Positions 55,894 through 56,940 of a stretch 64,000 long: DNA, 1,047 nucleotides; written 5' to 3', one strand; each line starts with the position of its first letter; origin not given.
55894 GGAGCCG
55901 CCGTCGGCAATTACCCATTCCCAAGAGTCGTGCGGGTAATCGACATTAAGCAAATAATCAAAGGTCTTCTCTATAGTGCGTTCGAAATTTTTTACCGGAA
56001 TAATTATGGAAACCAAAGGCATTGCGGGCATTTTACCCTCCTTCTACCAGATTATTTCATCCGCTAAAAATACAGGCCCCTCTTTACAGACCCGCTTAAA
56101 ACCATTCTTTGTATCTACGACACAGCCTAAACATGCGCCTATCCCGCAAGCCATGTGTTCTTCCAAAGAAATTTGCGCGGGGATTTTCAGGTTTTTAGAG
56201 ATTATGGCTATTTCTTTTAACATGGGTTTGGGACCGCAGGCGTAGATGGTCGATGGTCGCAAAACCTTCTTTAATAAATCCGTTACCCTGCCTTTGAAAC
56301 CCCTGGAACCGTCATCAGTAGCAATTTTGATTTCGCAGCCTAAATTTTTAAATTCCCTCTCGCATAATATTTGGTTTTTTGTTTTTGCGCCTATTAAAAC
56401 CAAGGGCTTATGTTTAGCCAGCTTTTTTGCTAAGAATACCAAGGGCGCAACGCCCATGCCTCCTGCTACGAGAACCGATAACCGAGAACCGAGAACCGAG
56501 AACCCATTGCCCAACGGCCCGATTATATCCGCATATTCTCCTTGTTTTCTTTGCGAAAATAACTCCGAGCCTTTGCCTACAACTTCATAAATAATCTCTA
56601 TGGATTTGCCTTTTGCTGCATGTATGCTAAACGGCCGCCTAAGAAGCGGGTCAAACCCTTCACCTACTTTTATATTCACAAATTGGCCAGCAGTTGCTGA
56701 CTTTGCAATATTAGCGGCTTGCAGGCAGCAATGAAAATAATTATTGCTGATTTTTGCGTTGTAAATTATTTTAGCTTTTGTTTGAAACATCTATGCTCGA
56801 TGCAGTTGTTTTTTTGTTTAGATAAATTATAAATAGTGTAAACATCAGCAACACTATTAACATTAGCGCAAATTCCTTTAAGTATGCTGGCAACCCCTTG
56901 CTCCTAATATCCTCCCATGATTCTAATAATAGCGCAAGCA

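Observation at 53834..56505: Heptamer runs embedded in-frame in housekeeping enzymes (pyrF N-terminus, pyrK loop; also atpC)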

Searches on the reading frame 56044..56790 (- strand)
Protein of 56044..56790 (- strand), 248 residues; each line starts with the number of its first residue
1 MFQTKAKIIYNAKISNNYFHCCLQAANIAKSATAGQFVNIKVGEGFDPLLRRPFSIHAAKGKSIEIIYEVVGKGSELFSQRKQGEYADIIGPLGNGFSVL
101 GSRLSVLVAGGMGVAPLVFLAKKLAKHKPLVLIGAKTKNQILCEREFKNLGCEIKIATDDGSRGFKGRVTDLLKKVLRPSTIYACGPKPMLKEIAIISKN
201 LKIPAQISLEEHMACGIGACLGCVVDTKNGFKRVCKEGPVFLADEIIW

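Call 10: search_protein_families(library=ncbifam, proteins=[window:56044-56790:-])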
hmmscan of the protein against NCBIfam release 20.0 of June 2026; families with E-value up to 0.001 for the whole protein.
window:56044-56790:- (248 aa): 18 families
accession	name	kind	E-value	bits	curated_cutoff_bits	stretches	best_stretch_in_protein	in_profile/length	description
NF000798.0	PRK00054.1-3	equivalog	3.2e-63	213.6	219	1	4-247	6-243/244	dihydroorotate dehydrogenase electron transfer subunit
NF000799.0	PRK00054.1-4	equivalog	1.1e-60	204.9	314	1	4-247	5-257/258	dihydroorotate dehydrogenase electron transfer subunit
NF000797.0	PRK00054.1-2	equivalog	2.5e-47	161.4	270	1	5-247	16-266/267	dihydroorotate dehydrogenase electron transfer subunit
NF009414.0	PRK12778.1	equivalog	4.9e-46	157.3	1103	1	7-246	3-248/752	bifunctional dihydroorotate dehydrogenase B NAD binding subunit/NADPH-dependent glutamate synthase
NF000796.0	PRK00054.1-1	equivalog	2.7e-45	154.6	224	1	31-246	28-235/254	dihydroorotate dehydrogenase electron transfer subunit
NF004862.0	PRK06222.1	subfamily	7.4e-45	153.6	220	1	6-248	2-250/281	sulfide/dihydroorotate dehydrogenase-like FAD/NAD-binding protein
NF009413.0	PRK12775.1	equivalog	2.3e-26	91.9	1895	1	7-242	3-244/1006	putative trifunctional 2-polyprenylphenol hydroxylase/glutamate synthase subunit beta/ferritin domain-containing protein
NF006220.0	PRK08345.1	subfamily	2.5e-19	69.6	395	1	18-242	27-283/294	cytochrome-c3 hydrogenase subunit gamma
NF040830.1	sulfhyd_ShyC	equivalog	1.1e-16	60.8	600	1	33-242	40-277/288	NAD(P)-dependent hydrogenase/sulfhydrogenase 2 subunit gamma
TIGR02911.1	sulfite_red_B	equivalog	3.8e-16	59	288.6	1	31-241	30-251/261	anaerobic sulfite reductase subunit AsrB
NF009415.0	PRK12779.1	equivalog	5.2e-15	54.4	1519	1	3-244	648-916/944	putative bifunctional glutamate synthase subunit beta/2-polyprenylphenol hydroxylase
NF040835.1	sulfhyd_HydG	equivalog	7.2e-15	55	650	1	9-246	25-284/292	NADPH-dependent hydrogenase/sulfhydrogenase 1 subunit gamma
NF004470.0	PRK05802.1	equivalog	1.9e-13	50.2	313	1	5-237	67-316/330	sulfide/dihydroorotate dehydrogenase-like FAD/NAD-binding protein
NF045803.1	MethMoxFADbindMmoC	equivalog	2.6e-12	46.2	500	1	5-211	108-338/343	aromatic/alkene monooxygenase hydroxylase FAD-binding subunit MmoC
NF040810.1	BenC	equivalog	1.9e-11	43.7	430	1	5-203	106-320/333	benzoate 1,2-dioxygenase electron transfer component BenC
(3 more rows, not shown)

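Call 11: search_protein_families(library=pfam, proteins=[window:56044-56790:-])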
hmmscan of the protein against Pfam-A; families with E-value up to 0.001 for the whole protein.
window:56044-56790:- (248 aa): 2 families
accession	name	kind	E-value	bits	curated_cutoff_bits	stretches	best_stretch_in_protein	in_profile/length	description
PF10418.14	DHODB_Fe-S_bind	-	5.8e-17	61.6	23.9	1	210-246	1-40/41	Iron-sulfur cluster binding domain of dihydroorotate dehydrogenase B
PF00175.26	NAD_binding_1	-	3.6e-07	31.2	22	1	107-193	1-106/109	Oxidoreductase NAD-binding domain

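Call 12: find_homologous_proteins(query=window:56044-56790:-)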
Query window:56044-56790:- (248 aa): 7815 proteins with E <= 0.001 among 8000 candidates; the best 120 are listed.
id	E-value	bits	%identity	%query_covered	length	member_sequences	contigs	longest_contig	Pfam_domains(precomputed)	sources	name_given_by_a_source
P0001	5.5e-161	552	100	100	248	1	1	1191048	PF10418.15,PF00175.27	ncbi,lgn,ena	-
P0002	4.8e-112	392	71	100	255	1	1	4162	PF10418.15,PF00175.27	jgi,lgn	jgi:dihydroorotate dehydrogenase electron transfer subunit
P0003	6.4e-112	391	69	100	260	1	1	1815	PF10418.15,PF00175.27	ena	-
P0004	3.2e-111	389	69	100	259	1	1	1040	PF10418.15,PF00175.27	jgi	jgi:dihydroorotate dehydrogenase electron transfer subunit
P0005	1.1e-110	387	71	100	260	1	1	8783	PF10418.15,PF00175.27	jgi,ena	-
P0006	2.7e-110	386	67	100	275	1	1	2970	PF10418.15,PF00175.27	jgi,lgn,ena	-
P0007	7.0e-110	385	64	100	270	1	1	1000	PF10418.15,PF00175.27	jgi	-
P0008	1.1e-109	384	69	100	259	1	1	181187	PF10418.15,PF00175.27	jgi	-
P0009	1.4e-109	384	67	100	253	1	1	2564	PF10418.15,PF00175.27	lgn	-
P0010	7.1e-109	381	68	100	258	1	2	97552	PF10418.15,PF00175.27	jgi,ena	-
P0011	1.7e-108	380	67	100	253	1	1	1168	PF10418.15,PF00175.27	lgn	-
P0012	8.1e-108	378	66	100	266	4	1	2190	PF10418.15,PF00175.27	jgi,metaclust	metaclust:\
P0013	1.4e-107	377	66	100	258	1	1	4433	PF10418.15,PF00175.27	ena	-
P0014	3.6e-107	376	66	100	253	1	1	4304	PF10418.15,PF00175.27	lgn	-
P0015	1.2e-106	374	66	100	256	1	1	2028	PF10418.15,PF00175.27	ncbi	-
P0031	8.2e-105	368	67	100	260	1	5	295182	PF10418.15,PF00175.27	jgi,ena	jgi:dihydroorotate dehydrogenase electron transfer subunit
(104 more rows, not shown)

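Call 17: find_encoding_contigs(protein=P0001, flank=10000, max_places=2)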
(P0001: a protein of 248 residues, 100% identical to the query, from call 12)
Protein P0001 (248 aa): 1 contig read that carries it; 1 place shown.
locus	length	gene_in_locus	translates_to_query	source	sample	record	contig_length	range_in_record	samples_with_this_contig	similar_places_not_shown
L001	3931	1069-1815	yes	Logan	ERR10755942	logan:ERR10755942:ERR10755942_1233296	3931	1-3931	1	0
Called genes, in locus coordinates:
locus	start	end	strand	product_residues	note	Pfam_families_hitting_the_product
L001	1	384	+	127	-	?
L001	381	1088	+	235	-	PF04191:PEMT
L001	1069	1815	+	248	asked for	PF00175:NAD_binding_1 (weak), PF10418:DHODB_Fe-S_bind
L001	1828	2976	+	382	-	PF00535:Glycos_transf_2, PF10111:Glyco_tranf_2_2, PF13506:Glyco_transf_21 (weak), PF13641:Glyco_tranf_2_3, PF13632:Glyco_trans_2_3 (weak)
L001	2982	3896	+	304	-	PF01180:DHO_dh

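Call 18: find_encoding_contigs(protein=P0003, flank=10000, max_places=2)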
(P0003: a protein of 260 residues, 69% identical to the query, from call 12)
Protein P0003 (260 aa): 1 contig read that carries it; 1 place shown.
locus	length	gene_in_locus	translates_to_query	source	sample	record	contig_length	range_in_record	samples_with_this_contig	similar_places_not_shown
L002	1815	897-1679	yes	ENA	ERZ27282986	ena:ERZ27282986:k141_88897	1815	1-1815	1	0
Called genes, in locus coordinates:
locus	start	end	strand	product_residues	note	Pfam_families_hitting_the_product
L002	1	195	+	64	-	?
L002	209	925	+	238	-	PF04140:ICMT (weak), PF04191:PEMT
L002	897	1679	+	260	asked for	PF00175:NAD_binding_1, PF10418:DHODB_Fe-S_bind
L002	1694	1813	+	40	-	?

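Call 19: find_encoding_contigs(protein=P0008, flank=10000, max_places=2)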
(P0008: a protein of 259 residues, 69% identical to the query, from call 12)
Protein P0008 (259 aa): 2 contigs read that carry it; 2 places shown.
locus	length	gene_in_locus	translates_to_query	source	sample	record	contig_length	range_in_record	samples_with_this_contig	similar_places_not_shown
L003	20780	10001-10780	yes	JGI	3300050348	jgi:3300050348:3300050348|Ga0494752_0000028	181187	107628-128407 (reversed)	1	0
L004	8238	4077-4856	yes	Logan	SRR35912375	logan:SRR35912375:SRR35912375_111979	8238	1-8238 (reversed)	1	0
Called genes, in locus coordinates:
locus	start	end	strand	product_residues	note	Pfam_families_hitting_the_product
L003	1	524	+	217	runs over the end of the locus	PF00590:TP_methylase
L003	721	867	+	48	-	-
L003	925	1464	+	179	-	PF00156:Pribosyltran, PF14681:UPRTase (weak)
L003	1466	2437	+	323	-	PF02729:OTCace_N, PF00185:OTCace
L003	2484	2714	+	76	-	PF01541:GIY-YIG, PF13455:MUG113 (weak)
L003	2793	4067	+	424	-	PF01979:Amidohydro_1, PF12890:DHOase, PF07969:Amidohydro_3 (weak)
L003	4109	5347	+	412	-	PF27218:MJ0043_C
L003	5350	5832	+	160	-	PF03358:FMN_red, PF12641:Flavodoxin_3 (faint), PF12682:Flavodoxin_4, PF12724:Flavodoxin_5 (faint)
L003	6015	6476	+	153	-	PF18306:LDcluster4, PF03641:Lysine_decarbox (faint)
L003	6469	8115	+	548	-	PF25596:CPSase_L_D1, PF02655:ATP-grasp_3 (weak), PF02786:CPSase_L_D2, PF02222:ATP-grasp, PF07478:Dala_Dala_lig_C, PF15632:ATPgrasp_Ter, PF02142:MGS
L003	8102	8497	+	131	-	PF01894:YjbQ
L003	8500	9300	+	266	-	PF01149:Fapy_DNA_glyco, PF05833:NFACT_N (weak), PF06831:H2TH, PF06827:zf-FPG_IleRS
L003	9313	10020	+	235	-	PF04140:ICMT (weak), PF04191:PEMT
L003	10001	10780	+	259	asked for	PF00175:NAD_binding_1, PF10418:DHODB_Fe-S_bind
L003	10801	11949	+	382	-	PF00535:Glycos_transf_2, PF10111:Glyco_tranf_2_2, PF13506:Glyco_transf_21 (weak), PF13641:Glyco_tranf_2_3, PF13632:Glyco_trans_2_3 (weak)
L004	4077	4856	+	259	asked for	PF00175:NAD_binding_1, PF10418:DHODB_Fe-S_bind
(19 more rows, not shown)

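Call 31: find_encoding_contigs(protein=P0005, flank=10000, max_places=1)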
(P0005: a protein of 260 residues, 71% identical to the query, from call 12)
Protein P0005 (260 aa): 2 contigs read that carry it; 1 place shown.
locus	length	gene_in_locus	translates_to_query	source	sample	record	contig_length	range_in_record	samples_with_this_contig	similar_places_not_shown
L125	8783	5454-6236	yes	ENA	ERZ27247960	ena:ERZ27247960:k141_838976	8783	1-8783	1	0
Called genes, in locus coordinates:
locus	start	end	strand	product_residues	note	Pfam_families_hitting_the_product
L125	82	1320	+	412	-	PF27218:MJ0043_C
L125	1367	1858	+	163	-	PF02481:DNA_processg_A (faint), PF18306:LDcluster4, PF03641:Lysine_decarbox (weak)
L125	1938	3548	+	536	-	PF25596:CPSase_L_D1, PF02655:ATP-grasp_3 (weak), PF02786:CPSase_L_D2, PF02222:ATP-grasp, PF07478:Dala_Dala_lig_C, PF15632:ATPgrasp_Ter, PF02142:MGS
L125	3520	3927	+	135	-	PF01894:YjbQ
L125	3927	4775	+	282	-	PF01149:Fapy_DNA_glyco, PF05833:NFACT_N (weak), PF06831:H2TH, PF06827:zf-FPG_IleRS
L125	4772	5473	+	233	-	PF04191:PEMT, PF04140:ICMT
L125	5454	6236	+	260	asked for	PF00175:NAD_binding_1 (weak), PF10418:DHODB_Fe-S_bind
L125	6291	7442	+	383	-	PF00535:Glycos_transf_2, PF10111:Glyco_tranf_2_2, PF13506:Glyco_transf_21 (weak), PF13641:Glyco_tranf_2_3, PF13632:Glyco_trans_2_3 (faint)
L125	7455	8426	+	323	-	PF01180:DHO_dh, PF01207:Dus (faint)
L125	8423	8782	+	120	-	?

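Call 32: find_encoding_contigs(protein=P0031, flank=10000, max_places=1)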
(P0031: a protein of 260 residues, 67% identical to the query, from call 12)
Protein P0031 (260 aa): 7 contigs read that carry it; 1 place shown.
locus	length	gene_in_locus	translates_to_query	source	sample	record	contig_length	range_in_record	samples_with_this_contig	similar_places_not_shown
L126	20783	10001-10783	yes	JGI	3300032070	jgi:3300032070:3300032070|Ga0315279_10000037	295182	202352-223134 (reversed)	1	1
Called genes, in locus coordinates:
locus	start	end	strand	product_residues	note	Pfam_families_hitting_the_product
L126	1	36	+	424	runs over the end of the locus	PF01979:Amidohydro_1, PF07969:Amidohydro_3 (weak), PF12890:DHOase, PF07969:Amidohydro_3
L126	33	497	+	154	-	PF01927:Mut7-C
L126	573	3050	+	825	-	PF14890:Intein_splicing (faint), PF27218:MJ0043_C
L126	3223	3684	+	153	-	PF18306:LDcluster4, PF03641:Lysine_decarbox (faint)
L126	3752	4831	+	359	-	PF00988:CPSase_sm_chain, PF00117:GATase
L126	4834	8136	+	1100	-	PF25596:CPSase_L_D1, PF02786:CPSase_L_D2, PF02787:CPSase_L_D3, PF25596:CPSase_L_D1, PF02786:CPSase_L_D2, PF02222:ATP-grasp, PF07478:Dala_Dala_lig_C, PF02142:MGS, +3 more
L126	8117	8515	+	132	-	PF01894:YjbQ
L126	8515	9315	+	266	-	PF01149:Fapy_DNA_glyco, PF05833:NFACT_N (weak), PF06831:H2TH, PF06827:zf-FPG_IleRS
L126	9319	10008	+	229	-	PF04140:ICMT (weak), PF04191:PEMT, PF01222:ERG4_ERG24 (weak)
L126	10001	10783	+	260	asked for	PF00175:NAD_binding_1, PF10418:DHODB_Fe-S_bind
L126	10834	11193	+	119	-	PF01925:TauE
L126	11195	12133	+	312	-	PF01180:DHO_dh, PF01207:Dus (faint)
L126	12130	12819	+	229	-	PF00215:OMPdecase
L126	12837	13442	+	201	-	PF01991:vATP-synt_E (weak)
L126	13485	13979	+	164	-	PF10962:DUF2764 (weak)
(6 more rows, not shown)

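Call 60: search_solved_structures(query=window:56044-56790:-, show_alignments=1, max_evalue=1e-10)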
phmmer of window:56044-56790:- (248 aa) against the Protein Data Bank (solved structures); distinct sequences matched with E-value up to 1e-10: 6.
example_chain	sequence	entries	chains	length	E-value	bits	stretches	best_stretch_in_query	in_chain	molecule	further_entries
1ep3_B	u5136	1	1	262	3.7e-38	134.9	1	7-245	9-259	DIHYDROOROTATE DEHYDROGENASE B (PYRK SUBUNIT)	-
1ep1_B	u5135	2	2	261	3.8e-38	134.9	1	7-245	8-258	DIHYDROOROTATE DEHYDROGENASE B (PYRK SUBUNIT)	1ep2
5ksw_B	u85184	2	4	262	2.8e-37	132.1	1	6-246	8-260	Dihydroorotate dehydrogenase B (NAD(+)), electron transfer subunit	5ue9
4ylf_A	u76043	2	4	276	8.1e-33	117.4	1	7-248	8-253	Dihydroorotate dehydrogenase B (NAD(+)), electron transfer subunit homolog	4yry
5jca_S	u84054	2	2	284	7.7e-26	94.6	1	23-248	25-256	NADH-dependent Ferredoxin:NADP Oxidoreductase (NfnI) subunit beta | NADH-dependent Ferredoxin:NADP Oxidoreductase subunit beta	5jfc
9nez_C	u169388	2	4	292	4.5e-14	56.1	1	34-246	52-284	Sulfhydrogenase 1 subunit gamma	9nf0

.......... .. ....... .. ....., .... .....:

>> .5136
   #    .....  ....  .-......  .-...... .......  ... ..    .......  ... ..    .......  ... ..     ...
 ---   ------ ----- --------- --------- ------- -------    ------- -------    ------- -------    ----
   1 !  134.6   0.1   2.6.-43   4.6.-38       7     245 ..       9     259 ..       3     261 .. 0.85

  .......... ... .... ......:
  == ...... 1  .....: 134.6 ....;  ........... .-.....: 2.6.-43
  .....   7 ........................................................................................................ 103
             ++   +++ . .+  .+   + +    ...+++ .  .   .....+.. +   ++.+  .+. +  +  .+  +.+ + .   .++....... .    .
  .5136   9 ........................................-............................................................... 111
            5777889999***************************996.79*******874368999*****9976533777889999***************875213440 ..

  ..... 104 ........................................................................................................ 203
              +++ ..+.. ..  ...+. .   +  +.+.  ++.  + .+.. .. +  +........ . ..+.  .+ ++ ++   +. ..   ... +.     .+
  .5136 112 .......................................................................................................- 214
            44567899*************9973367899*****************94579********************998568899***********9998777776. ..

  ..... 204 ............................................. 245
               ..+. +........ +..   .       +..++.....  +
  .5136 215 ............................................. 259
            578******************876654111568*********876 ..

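Call 83: list_cluster_members(proteins=[P0001, P0220])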
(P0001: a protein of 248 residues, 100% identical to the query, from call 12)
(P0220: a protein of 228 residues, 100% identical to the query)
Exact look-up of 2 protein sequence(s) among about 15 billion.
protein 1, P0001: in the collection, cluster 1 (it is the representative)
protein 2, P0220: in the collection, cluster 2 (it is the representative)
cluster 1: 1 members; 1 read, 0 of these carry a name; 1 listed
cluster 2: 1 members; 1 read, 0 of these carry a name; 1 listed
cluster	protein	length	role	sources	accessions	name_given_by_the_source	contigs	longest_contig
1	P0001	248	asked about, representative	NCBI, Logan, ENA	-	-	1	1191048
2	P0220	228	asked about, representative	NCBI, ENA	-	-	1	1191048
